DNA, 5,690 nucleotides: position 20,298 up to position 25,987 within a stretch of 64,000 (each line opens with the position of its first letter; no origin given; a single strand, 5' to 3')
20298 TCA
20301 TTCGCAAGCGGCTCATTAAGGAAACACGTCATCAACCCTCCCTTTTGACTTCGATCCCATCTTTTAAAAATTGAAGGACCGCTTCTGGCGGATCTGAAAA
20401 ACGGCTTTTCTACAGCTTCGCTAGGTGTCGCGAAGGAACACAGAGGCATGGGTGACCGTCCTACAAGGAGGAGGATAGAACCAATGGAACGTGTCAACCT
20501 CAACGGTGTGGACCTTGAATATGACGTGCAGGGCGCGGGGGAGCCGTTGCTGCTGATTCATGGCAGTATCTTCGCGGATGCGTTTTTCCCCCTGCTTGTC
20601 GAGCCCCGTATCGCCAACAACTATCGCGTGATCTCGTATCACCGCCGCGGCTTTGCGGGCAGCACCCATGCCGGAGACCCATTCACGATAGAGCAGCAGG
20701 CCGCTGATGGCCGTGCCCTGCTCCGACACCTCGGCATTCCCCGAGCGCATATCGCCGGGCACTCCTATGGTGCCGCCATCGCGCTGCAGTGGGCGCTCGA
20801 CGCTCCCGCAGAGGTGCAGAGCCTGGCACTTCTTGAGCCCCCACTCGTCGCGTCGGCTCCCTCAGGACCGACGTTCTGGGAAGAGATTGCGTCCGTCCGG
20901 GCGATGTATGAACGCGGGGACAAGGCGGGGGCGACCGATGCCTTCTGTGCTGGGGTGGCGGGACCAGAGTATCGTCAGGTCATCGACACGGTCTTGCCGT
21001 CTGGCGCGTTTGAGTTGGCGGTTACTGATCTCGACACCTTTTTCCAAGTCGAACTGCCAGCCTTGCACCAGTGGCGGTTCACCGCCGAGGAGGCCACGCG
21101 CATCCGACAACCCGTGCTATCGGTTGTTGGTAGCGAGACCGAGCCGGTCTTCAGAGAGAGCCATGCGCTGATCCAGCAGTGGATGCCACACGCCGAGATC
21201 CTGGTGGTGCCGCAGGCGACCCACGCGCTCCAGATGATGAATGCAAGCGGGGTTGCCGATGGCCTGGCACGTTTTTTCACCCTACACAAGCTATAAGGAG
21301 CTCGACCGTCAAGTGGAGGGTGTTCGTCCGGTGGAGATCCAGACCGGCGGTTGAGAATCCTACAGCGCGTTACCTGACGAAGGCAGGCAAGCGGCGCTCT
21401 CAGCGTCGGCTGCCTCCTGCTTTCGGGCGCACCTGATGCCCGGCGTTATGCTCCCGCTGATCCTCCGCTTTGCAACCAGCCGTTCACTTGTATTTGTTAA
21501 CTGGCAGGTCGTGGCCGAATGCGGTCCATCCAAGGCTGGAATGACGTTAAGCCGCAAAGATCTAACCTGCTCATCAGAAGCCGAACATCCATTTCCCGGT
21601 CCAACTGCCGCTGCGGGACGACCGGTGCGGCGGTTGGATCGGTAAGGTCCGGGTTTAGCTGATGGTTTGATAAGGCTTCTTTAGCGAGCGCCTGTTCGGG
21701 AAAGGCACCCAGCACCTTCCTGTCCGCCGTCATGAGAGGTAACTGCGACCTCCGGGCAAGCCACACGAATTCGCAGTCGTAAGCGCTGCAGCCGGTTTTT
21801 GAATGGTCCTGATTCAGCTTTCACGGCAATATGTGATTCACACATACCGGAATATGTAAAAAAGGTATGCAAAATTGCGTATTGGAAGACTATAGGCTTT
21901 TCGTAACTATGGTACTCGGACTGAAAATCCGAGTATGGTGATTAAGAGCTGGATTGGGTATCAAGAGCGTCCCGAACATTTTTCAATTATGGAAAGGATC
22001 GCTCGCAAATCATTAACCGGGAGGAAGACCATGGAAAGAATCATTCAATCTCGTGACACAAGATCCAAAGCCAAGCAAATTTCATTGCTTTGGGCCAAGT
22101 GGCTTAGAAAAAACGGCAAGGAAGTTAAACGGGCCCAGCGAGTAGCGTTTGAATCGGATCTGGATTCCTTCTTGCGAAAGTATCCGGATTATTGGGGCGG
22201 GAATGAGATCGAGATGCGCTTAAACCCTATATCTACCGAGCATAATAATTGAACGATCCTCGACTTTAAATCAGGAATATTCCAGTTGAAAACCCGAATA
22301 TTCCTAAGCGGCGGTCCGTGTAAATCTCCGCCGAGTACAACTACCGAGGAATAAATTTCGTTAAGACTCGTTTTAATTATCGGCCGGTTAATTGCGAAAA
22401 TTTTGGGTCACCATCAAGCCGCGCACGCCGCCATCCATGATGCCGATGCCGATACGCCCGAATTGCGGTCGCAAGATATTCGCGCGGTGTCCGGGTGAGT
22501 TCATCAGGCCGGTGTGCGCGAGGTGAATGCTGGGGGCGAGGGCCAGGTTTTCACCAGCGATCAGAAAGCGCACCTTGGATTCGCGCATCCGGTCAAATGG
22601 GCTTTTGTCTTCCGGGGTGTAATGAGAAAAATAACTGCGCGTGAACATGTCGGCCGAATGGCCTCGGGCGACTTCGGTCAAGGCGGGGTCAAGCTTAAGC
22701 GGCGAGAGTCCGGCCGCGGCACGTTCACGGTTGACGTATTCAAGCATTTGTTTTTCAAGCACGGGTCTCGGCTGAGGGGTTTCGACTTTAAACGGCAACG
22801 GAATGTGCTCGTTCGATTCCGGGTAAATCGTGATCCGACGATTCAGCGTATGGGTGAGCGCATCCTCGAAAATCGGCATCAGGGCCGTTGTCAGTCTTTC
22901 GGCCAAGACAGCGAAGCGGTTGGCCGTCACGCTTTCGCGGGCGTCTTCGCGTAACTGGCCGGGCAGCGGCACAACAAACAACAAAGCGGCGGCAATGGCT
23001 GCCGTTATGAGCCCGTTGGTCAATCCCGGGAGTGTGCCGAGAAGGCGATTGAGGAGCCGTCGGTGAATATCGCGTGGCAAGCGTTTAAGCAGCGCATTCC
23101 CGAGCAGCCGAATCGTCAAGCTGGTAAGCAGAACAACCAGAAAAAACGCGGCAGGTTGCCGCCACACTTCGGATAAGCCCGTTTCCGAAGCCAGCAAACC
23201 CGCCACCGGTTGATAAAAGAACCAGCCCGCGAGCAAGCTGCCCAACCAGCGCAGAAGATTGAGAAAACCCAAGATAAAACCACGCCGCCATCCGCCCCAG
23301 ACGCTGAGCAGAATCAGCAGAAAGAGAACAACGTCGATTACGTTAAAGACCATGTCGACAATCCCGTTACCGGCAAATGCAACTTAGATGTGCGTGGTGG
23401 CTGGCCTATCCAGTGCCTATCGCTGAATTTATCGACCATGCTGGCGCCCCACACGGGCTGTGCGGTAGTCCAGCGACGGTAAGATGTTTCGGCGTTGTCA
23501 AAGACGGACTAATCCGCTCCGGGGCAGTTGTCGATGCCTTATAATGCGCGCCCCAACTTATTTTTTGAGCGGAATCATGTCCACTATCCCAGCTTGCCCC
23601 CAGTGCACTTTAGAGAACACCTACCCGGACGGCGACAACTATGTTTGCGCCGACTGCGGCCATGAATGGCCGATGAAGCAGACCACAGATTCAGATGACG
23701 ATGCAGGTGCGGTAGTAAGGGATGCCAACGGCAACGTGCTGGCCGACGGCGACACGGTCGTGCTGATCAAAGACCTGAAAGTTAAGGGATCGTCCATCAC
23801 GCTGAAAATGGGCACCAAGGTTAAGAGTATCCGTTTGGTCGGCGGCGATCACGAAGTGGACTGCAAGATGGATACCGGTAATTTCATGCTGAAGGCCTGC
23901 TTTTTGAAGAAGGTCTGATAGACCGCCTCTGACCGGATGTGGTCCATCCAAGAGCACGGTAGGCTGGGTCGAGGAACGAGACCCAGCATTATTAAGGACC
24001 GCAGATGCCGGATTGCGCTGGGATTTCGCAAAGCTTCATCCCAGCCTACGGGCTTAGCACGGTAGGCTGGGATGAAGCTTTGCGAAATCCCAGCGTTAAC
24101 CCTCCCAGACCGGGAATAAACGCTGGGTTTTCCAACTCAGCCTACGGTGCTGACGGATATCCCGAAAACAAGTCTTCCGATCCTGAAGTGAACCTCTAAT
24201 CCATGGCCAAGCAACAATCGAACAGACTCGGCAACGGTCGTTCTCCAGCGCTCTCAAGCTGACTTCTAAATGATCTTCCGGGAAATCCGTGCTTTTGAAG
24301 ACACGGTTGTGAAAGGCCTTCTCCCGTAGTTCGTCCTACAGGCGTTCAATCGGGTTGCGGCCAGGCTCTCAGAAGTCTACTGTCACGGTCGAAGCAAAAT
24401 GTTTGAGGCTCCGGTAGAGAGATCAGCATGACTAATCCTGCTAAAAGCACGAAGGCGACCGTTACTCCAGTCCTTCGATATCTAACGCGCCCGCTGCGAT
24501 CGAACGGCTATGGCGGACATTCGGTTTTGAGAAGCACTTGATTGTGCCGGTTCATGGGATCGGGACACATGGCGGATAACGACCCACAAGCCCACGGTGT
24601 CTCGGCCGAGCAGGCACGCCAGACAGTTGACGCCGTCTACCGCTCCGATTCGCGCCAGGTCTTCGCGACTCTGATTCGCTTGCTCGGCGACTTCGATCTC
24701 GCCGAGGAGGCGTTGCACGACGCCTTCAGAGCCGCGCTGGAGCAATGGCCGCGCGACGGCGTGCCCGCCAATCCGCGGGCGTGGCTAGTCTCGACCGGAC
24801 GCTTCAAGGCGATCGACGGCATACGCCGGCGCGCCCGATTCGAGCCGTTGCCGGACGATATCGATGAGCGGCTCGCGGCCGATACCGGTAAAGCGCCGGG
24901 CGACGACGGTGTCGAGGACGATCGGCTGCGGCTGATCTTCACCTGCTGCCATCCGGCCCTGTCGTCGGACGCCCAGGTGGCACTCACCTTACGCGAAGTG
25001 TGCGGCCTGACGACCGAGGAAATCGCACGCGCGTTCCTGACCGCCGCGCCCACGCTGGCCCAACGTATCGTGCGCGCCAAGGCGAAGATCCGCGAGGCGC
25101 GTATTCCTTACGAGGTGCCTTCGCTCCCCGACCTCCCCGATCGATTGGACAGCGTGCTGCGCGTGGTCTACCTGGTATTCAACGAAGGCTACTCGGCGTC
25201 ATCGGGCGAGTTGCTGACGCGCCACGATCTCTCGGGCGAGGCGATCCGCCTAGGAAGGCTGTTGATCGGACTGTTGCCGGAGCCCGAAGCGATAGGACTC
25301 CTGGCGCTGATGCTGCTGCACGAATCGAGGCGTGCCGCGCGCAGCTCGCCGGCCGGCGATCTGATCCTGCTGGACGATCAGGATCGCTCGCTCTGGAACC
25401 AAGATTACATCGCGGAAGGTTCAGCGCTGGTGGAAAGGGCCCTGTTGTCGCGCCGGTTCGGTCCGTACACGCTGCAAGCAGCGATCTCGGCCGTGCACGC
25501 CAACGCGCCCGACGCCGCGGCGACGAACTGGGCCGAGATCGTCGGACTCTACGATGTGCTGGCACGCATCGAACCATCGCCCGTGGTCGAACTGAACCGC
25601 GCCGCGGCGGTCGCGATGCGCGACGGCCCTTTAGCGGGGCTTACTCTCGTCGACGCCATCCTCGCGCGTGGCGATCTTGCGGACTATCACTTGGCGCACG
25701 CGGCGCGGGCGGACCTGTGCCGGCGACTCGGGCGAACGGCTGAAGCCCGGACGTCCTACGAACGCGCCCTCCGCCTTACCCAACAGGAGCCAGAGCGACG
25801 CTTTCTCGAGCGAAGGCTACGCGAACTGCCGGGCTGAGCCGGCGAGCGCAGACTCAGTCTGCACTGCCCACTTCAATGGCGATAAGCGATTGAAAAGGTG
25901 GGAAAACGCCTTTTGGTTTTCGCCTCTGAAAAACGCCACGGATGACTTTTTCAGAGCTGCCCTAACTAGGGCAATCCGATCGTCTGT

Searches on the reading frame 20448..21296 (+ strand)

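Call 67: search_protein_families(library=pfam, proteins=[window:20448-21296:+], max_evalue=0.001)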
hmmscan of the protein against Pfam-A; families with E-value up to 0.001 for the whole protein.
window:20448-21296:+ (282 aa): 3 families
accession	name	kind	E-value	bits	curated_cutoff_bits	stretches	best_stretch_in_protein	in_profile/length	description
PF00561.26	Abhydrolase_1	-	6.5e-21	75.5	25.8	1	33-263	2-242/245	alpha/beta hydrolase fold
PF12697.13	Abhydrolase_6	-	8.6e-16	59.7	26.3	1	34-269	1-214/217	Alpha/beta hydrolase family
PF12146.15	Hydrolase_4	-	9.3e-08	32.1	27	1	36-138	9-116/239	Serine aminopeptidase, S33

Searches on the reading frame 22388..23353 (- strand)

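Call 67: search_protein_families(library=pfam, proteins=[window:22388-23353:-], max_evalue=0.001)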
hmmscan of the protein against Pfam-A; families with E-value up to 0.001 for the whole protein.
window:22388-23353:- (321 aa): 2 families
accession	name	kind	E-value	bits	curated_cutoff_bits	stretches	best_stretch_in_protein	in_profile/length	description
PF02674.22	Colicin_V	-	4.4e-22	79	29.3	1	6-147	1-139/144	Colicin V production protein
PF00188.32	CAP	-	2.7e-16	60.9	21.1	1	204-319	1-117/117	Cysteine-rich secretory protein family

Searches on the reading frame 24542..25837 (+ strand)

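Call 97: search_protein_families(library=pfam, proteins=[window:24542-25837:+], max_evalue=0.00001)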
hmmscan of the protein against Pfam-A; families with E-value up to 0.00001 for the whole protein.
window:24542-25837:+ (431 aa): 3 families
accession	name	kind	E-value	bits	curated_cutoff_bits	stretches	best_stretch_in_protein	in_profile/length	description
PF20239.3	DUF6596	-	5e-36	123.5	27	1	201-300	1-101/102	Family of unknown function (DUF6596)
PF04542.20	Sigma70_r2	-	2.6e-09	37.2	24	1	33-99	2-70/71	Sigma-70 region 2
PF08281.18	Sigma70_r4_2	-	9.3e-09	35.3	25.7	1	132-183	3-54/54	Sigma-70, region 4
